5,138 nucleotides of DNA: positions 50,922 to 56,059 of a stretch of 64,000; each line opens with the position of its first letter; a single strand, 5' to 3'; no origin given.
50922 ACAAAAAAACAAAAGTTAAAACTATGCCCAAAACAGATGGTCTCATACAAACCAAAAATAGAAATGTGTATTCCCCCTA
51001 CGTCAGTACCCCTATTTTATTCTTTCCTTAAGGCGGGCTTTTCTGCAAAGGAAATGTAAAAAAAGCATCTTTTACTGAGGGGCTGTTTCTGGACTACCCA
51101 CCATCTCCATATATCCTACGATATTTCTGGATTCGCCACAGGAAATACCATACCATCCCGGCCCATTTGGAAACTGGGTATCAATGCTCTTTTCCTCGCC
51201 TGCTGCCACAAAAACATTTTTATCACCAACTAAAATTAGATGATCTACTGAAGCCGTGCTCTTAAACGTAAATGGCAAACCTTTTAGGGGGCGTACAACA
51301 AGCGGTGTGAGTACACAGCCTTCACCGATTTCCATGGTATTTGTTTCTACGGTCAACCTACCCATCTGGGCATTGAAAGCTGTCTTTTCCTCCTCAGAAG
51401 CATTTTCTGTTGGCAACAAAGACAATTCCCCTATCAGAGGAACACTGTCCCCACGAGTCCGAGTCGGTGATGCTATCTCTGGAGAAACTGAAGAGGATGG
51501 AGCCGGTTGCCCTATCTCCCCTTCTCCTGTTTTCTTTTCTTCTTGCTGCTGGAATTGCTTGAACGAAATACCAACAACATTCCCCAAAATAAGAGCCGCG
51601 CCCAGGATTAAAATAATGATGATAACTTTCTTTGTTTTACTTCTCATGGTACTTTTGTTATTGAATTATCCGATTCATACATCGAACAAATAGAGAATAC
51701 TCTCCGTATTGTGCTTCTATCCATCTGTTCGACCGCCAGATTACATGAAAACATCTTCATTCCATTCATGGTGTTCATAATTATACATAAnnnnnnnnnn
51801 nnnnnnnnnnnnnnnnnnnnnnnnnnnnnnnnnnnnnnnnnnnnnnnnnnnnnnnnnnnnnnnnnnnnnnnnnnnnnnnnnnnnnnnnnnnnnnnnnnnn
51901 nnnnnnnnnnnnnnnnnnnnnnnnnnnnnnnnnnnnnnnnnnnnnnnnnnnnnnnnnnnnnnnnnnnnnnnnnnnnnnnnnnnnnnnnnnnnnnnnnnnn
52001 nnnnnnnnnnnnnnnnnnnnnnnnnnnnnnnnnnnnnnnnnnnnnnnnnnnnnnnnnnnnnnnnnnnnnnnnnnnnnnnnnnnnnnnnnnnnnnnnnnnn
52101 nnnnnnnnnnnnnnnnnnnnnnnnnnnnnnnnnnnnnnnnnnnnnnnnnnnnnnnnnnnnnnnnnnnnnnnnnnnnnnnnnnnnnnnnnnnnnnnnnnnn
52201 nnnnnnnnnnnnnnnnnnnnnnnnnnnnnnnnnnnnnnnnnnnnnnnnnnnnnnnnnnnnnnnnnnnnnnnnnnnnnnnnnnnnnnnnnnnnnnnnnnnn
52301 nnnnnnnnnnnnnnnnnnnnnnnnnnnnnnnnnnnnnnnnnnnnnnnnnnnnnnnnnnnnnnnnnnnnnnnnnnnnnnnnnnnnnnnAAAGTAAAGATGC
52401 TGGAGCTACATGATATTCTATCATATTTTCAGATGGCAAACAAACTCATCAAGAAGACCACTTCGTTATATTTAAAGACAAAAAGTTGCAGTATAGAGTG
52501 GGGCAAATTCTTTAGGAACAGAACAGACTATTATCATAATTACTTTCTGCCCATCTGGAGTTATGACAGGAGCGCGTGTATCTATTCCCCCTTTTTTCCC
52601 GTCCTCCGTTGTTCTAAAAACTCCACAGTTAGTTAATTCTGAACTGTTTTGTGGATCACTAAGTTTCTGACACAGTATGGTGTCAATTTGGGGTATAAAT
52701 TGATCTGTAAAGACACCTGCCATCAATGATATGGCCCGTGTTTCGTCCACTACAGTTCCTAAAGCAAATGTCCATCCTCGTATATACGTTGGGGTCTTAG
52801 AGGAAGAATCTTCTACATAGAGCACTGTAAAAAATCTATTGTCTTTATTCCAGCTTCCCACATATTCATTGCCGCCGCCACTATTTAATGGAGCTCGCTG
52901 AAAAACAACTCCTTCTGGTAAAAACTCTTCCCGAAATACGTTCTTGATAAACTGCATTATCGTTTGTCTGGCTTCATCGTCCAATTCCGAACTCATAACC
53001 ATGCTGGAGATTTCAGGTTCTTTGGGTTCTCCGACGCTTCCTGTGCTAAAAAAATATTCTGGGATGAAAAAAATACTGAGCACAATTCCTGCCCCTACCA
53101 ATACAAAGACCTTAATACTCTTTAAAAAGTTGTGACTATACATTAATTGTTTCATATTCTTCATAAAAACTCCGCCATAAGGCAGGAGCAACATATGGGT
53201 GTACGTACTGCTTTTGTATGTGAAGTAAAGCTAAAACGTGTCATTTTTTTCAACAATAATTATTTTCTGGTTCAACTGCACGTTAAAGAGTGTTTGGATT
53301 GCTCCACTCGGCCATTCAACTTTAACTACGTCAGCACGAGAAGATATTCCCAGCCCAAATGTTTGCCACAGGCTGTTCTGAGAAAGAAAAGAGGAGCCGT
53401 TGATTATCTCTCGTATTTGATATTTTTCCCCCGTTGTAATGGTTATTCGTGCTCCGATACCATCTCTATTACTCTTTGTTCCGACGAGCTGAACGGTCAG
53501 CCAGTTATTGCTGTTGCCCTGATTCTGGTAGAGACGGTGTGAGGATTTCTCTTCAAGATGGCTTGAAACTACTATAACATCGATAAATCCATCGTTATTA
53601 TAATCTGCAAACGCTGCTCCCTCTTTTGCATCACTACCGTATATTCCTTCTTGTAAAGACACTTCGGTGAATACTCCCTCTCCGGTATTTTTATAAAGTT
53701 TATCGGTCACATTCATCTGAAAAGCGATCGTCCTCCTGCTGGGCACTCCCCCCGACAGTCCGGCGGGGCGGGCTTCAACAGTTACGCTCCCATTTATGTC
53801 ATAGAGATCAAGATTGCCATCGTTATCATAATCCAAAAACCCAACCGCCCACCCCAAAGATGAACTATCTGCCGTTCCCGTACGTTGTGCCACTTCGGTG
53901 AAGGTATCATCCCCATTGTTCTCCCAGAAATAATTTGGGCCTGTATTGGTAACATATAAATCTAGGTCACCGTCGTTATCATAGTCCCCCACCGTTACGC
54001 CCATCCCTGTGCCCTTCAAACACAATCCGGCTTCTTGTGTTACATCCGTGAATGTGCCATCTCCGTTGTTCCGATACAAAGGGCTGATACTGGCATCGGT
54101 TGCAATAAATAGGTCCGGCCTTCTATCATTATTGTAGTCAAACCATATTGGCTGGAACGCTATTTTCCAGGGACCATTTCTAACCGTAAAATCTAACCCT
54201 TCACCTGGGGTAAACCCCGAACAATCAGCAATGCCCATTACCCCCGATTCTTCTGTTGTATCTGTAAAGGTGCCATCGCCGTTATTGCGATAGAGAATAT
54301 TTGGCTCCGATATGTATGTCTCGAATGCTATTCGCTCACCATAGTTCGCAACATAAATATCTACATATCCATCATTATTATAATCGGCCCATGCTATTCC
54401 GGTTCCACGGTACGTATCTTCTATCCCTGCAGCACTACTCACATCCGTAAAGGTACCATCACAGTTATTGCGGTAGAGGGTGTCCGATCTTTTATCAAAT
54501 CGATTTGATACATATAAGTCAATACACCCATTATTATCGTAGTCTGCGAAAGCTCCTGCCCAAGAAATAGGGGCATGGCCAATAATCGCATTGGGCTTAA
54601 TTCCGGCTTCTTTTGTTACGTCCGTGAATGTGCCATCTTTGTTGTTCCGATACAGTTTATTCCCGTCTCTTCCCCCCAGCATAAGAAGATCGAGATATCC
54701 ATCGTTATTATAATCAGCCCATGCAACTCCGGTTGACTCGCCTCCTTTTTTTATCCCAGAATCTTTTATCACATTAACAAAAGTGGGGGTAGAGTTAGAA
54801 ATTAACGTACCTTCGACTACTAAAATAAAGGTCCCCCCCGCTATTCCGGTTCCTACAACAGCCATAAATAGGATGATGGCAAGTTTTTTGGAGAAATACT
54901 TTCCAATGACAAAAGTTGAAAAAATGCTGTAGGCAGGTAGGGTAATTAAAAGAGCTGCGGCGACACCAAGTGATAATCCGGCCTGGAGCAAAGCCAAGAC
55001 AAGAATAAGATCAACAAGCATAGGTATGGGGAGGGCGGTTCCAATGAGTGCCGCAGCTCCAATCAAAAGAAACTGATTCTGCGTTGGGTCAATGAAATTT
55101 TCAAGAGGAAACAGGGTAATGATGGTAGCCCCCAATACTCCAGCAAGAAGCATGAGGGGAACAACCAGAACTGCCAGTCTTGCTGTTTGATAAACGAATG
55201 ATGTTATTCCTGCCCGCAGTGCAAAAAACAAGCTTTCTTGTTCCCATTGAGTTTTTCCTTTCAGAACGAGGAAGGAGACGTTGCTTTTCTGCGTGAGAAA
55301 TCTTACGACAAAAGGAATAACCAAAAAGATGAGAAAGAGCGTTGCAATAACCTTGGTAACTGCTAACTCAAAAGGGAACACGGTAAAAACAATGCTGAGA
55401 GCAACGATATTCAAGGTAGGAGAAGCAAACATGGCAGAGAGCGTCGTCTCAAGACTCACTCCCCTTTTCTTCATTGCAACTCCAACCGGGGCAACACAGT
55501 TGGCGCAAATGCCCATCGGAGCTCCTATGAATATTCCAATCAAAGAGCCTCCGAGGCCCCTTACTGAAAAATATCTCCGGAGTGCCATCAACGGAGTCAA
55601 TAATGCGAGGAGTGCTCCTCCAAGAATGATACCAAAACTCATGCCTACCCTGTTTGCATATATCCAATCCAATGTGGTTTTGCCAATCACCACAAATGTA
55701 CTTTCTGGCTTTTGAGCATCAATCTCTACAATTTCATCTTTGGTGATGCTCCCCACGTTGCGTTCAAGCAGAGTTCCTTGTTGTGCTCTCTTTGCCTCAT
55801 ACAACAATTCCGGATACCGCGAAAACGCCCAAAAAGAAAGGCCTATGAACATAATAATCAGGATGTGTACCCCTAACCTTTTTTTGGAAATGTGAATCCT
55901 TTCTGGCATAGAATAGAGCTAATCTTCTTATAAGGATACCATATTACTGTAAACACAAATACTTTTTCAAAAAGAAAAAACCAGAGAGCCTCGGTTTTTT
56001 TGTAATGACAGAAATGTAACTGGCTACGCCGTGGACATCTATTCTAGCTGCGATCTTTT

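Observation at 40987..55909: Cupredoxin-like proteins bracket the paralog array: possible extracytoplasmic metal/redox module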

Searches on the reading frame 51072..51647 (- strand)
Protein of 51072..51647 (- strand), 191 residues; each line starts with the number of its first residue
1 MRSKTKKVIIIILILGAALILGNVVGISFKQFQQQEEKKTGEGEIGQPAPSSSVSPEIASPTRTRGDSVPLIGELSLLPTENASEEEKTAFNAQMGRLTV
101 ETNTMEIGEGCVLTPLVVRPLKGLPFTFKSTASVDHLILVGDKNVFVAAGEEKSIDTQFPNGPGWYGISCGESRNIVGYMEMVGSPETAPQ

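Call 3: search_protein_families(library=pfam, proteins=[window:51072-51647:-], max_evalue=1)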
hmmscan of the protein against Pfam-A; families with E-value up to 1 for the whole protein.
window:51072-51647:- (191 aa): 1 family
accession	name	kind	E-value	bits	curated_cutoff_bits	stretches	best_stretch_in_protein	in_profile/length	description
PF14163.11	SieB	-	0.24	11.5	26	1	2-40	28-66/147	Super-infection exclusion protein B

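Call 4: search_protein_families(library=ncbifam, proteins=[window:51072-51647:-], max_evalue=1)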
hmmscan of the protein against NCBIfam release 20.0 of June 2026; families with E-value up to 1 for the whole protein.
window:51072-51647:- (191 aa): 1 family
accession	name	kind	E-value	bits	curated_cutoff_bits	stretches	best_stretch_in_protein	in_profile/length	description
TIGR02184.2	Myco_arth_vir_N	domain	0.074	13.1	25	1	2-27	3-28/33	MspA/MspB/MIB-like signal-anchor domain-contatining protein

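Call 64: search_solved_structures(query=A6, max_evalue=10, show_alignments=2)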
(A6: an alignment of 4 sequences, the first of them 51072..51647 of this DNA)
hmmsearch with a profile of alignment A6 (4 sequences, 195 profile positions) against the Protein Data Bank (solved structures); distinct sequences matched with E-value up to 10: 2.
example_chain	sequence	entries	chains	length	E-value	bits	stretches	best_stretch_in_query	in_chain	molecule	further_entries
1pla_A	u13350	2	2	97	0.39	14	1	125-165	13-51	PLASTOCYANIN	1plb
9ink_A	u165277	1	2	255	1.9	11.8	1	129-190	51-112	Yellow protein of the takeout family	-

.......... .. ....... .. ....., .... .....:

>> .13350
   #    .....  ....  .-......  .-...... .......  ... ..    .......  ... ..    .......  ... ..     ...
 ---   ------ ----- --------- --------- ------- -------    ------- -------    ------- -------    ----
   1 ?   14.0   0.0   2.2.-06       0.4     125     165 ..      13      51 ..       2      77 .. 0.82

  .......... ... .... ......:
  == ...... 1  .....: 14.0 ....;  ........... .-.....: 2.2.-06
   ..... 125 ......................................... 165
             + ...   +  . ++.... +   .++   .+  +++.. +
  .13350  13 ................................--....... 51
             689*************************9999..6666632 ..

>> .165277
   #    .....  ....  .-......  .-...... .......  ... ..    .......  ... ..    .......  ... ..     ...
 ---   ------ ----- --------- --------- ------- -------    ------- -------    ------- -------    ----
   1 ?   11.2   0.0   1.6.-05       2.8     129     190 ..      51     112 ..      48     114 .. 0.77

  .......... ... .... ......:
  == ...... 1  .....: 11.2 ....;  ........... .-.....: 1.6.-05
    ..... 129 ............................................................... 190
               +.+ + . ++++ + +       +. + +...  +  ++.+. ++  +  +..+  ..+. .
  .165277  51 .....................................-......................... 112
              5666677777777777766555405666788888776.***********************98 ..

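Call 78: search_solved_structures(query=A9, max_evalue=10, show_alignments=3)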
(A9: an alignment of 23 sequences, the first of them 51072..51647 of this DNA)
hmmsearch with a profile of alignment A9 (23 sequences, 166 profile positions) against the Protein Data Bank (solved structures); distinct sequences matched with E-value up to 10: 22.
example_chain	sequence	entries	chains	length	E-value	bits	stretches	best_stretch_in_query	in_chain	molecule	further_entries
4hcf_A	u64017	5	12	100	0.001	22.3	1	90-153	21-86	Cupredoxin 1 | Cytochrome B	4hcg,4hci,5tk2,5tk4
7pcy_A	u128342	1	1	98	0.007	19.6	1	96-161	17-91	PLASTOCYANIN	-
2plt_A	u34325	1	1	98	0.01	19.1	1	96-160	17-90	PLASTOCYANIN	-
1pla_A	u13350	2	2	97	0.011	19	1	95-134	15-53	PLASTOCYANIN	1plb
7zqe_M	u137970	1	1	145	0.02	18.2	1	96-156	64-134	Plastocyanin, chloroplastic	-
6hbe_A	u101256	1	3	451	0.027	17.7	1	101-166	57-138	Copper-containing nitrite reductase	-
9cck_A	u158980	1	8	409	0.03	17.6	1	94-164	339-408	Copper-containing nitrite reductase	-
5fc9_A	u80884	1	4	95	0.03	17.6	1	95-164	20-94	Blue (Type 1) copper domain protein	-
1iuz_A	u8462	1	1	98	0.055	16.7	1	96-160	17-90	PLASTOCYANIN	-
1bxu_A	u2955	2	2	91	0.1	15.8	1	94-164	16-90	PLASTOCYANIN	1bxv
6yez_P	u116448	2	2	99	0.16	15.2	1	96-129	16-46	Plastocyanin, chloroplastic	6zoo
1pcs_A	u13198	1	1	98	0.2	14.9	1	95-161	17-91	PLASTOCYANIN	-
5u7n_A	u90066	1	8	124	0.56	13.4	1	95-165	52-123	Cytochrome c oxidase subunit 2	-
1m9w_A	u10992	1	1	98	0.62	13.3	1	95-161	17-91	plastocyanin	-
1j5c_A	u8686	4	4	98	0.66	13.2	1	95-161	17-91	PLASTOCYANIN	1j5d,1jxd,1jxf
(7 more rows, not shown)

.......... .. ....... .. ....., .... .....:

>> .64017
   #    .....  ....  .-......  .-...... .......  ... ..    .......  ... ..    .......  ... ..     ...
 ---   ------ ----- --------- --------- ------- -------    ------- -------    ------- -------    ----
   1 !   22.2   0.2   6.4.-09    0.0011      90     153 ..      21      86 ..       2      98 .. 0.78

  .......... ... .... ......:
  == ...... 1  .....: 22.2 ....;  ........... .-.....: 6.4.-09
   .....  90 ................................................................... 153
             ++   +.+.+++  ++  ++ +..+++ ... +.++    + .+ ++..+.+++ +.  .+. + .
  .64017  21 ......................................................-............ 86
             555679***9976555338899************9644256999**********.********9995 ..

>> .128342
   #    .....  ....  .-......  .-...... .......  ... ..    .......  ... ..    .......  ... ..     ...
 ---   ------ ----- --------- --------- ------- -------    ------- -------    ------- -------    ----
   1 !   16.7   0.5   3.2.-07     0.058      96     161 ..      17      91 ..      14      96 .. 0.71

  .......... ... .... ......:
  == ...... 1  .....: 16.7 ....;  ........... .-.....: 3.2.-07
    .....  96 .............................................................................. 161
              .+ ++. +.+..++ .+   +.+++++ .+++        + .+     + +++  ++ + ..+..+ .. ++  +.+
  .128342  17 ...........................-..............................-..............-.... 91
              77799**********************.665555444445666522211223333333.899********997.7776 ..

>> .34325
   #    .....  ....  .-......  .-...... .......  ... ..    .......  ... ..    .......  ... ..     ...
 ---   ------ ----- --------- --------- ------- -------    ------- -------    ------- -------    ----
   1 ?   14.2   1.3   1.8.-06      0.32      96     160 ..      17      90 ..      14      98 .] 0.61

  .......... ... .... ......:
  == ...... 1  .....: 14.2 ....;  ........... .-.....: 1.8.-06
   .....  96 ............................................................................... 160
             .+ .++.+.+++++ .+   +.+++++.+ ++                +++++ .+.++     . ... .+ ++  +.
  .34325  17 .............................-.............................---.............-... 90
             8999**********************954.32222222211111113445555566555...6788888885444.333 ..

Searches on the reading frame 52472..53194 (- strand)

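Call 3: search_protein_families(library=pfam, proteins=[window:52472-53194:-], max_evalue=1)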
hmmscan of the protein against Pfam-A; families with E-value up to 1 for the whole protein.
window:52472-53194:- (240 aa): 1 family
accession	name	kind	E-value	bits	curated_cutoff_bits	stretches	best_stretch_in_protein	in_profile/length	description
PF17343.7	DUF5373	-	0.062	13.6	28.7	1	8-51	69-112/182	Family of unknown function (DUF5373)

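Call 4: search_protein_families(library=ncbifam, proteins=[window:52472-53194:-], max_evalue=1)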
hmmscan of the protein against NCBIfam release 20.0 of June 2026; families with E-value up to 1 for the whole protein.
window:52472-53194:- (240 aa): 0 families

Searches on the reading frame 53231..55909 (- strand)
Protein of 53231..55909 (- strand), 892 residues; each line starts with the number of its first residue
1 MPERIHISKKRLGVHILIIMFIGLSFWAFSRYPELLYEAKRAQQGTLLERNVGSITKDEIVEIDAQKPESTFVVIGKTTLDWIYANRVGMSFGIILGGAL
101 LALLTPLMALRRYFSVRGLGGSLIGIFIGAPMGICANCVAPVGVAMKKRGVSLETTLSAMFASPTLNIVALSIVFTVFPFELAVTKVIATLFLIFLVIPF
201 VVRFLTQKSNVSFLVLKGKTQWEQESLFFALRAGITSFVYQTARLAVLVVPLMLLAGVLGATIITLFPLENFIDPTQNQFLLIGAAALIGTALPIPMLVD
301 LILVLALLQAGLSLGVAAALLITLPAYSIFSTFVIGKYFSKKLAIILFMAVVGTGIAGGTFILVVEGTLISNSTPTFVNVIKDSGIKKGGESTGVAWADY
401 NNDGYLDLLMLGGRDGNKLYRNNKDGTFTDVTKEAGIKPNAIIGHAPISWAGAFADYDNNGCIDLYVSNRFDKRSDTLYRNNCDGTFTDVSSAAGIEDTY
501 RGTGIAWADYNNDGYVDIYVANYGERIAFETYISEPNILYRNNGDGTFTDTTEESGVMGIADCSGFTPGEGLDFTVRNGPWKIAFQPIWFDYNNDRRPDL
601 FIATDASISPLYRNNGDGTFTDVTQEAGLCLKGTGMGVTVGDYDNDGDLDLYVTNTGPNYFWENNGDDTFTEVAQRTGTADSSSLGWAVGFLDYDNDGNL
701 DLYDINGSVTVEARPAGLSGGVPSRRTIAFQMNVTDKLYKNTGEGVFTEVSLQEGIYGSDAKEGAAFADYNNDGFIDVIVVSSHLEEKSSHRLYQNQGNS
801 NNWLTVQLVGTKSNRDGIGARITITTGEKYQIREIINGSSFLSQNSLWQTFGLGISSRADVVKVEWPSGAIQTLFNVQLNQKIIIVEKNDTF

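Call 3: search_protein_families(library=pfam, proteins=[window:53231-55909:-], max_evalue=1)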
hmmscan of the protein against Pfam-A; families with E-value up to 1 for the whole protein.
window:53231-55909:- (892 aa): 4 families
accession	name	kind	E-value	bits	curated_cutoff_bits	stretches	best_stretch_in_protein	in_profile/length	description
PF13517.12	FG-GAP_3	-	7.6e-56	187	26.9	7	591-653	1-61/61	FG-GAP-like repeat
PF01839.29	FG-GAP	-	1.3e-17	63.7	22.1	3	502-525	2-25/37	FG-GAP repeat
PF07593.17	UnbV_ASPIC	-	1.4e-17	63.8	23.4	1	817-882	1-66/68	ASPIC and UnbV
PF03773.19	ArsP_1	-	4.6e-14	52.7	32.3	1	92-354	22-284/294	Predicted permease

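Call 4: search_protein_families(library=ncbifam, proteins=[window:53231-55909:-], max_evalue=1)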
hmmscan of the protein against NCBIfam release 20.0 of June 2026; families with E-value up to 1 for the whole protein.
window:53231-55909:- (892 aa): 3 families
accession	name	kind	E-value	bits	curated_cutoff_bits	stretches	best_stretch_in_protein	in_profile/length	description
NF040736.1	efflux_SaoE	equivalog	1.5e-09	37.6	325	1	88-361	20-293/352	efflux transporter SaoE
NF033936.1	CuZnOut_SO0444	equivalog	1.4e-07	31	300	1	90-220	201-327/351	SO_0444 family Cu/Zn efflux transporter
NF047539.1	XAC2610_fam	domain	0.034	14.6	35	1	397-420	3-31/89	XAC2610-related protein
